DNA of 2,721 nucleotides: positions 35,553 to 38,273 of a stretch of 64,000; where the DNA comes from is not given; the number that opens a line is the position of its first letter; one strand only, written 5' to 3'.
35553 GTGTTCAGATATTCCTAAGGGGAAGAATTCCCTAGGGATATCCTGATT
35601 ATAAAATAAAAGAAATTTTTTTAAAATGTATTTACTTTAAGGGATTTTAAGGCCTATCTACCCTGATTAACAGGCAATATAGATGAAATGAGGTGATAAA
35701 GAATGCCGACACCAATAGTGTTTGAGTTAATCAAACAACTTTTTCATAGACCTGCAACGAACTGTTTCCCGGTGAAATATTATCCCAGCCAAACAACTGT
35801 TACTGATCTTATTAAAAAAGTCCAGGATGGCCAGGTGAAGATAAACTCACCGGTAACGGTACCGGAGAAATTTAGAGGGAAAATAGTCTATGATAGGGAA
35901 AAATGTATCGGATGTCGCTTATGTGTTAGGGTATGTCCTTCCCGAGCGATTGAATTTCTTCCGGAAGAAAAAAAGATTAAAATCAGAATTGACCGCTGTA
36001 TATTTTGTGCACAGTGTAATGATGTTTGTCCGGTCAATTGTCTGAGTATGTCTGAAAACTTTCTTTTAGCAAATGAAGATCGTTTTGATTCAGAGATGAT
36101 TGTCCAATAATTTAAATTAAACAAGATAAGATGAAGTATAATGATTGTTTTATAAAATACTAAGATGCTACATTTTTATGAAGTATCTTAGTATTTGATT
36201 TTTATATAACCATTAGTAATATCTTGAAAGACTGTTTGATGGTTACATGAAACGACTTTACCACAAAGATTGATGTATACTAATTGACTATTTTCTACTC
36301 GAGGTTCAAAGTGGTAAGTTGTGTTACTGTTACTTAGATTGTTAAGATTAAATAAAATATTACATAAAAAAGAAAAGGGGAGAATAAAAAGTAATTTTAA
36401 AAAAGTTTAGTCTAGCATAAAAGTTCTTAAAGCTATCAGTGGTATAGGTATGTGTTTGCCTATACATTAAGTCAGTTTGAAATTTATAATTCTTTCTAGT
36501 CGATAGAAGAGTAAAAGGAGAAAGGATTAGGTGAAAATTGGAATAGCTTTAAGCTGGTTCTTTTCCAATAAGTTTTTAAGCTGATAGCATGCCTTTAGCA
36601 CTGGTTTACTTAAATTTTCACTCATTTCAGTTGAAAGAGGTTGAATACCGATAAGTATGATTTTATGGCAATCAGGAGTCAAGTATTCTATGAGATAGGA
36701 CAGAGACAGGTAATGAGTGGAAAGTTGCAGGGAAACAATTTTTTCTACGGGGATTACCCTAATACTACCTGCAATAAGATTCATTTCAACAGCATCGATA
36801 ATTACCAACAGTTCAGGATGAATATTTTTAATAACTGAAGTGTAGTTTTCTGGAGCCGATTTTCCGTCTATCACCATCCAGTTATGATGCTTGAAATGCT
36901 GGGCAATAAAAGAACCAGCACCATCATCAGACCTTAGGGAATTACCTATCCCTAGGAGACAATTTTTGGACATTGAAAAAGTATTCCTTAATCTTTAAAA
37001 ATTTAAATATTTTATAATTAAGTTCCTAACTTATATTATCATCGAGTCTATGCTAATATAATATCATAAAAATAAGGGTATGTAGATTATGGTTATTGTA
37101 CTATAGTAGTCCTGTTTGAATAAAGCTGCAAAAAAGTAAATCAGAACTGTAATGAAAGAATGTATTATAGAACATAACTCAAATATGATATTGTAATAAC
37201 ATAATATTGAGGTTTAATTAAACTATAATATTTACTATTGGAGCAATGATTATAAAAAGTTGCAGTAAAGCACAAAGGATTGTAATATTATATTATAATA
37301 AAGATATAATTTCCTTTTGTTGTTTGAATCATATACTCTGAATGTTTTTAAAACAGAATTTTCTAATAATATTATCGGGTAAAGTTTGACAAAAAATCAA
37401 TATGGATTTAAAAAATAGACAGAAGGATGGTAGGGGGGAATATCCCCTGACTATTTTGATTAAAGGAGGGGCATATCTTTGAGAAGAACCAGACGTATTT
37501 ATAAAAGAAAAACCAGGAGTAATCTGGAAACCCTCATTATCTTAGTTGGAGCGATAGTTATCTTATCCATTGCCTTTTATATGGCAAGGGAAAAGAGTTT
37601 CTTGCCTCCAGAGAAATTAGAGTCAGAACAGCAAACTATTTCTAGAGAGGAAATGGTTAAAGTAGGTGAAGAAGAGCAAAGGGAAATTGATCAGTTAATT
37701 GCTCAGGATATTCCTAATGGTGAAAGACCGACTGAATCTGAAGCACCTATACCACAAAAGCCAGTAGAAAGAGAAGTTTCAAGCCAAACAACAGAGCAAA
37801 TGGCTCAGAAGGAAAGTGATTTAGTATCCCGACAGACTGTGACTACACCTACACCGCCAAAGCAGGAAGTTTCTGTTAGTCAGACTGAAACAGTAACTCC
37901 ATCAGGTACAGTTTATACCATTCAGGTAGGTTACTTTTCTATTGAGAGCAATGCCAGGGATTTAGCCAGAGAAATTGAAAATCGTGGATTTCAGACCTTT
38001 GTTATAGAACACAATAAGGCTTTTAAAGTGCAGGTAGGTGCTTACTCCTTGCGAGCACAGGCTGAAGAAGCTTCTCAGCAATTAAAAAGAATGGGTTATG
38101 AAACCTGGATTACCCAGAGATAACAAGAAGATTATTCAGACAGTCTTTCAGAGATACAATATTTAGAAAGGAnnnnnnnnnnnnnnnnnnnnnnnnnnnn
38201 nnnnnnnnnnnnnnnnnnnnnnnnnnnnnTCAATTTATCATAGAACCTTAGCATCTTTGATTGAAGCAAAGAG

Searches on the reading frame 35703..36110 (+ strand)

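Call 80: search_protein_families(library=pfam, proteins=[window:35703-36110:+])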
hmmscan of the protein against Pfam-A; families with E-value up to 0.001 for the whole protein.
window:35703-36110:+ (135 aa): 15 families
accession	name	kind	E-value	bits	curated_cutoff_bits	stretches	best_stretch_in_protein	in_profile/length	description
PF00037.32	Fer4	-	4.1e-14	52.2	21.1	2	61-84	1-24/24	4Fe-4S binding domain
PF13237.11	Fer4_10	-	2.4e-12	47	25.5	1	60-110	1-53/53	4Fe-4S dicluster domain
PF12838.12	Fer4_7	-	7.7e-12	45.9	27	1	67-113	1-52/52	4Fe-4S dicluster domain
PF13187.11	Fer4_9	-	2.4e-11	43.9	27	2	67-113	1-51/52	4Fe-4S dicluster domain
PF14697.11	Fer4_21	-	7.1e-11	42.5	35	1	64-116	4-59/59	4Fe-4S dicluster domain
PF12837.12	Fer4_6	-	2.2e-10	40.4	25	1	60-83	1-24/24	4Fe-4S binding domain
PF12797.12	Fer4_2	-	5.5e-09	35.8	24.5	1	60-80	2-22/22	4Fe-4S binding domain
PF13484.11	Fer4_16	-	3e-06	28.3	30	0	67-86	1-20/66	4Fe-4S double cluster binding domain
PF12800.12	Fer4_4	-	1.5e-05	25.4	24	1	66-79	2-15/17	4Fe-4S binding domain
PF13459.11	Fer4_15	-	3.7e-05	24.8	22.4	1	61-81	1-21/66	4Fe-4S single cluster domain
PF12798.12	Fer4_3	-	5.7e-05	24.1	27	0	68-82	1-15/15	4Fe-4S binding domain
PF25160.1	LdpA_Fe-S-bd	-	7.9e-05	22.8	27.6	1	72-116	7-45/49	LdpA Fe-S cluster-binding domain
PF13183.11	Fer4_8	-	0.00016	22.6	27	0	66-80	3-17/68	4Fe-4S dicluster domain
PF13534.11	Fer4_17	-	0.00026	21.9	22.2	0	88-111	35-58/61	4Fe-4S dicluster domain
PF13370.11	Fer4_13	-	0.00032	21.8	24.5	0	64-80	2-18/58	4Fe-4S single cluster domain of Ferredoxin I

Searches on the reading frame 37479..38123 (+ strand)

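Call 80: search_protein_families(library=pfam, proteins=[window:37479-38123:+])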
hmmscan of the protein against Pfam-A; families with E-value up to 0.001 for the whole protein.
window:37479-38123:+ (214 aa): 1 family
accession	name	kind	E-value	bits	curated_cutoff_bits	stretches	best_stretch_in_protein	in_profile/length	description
PF05036.18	SPOR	-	1e-12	48.6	21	1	143-212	2-75/76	SPOR domain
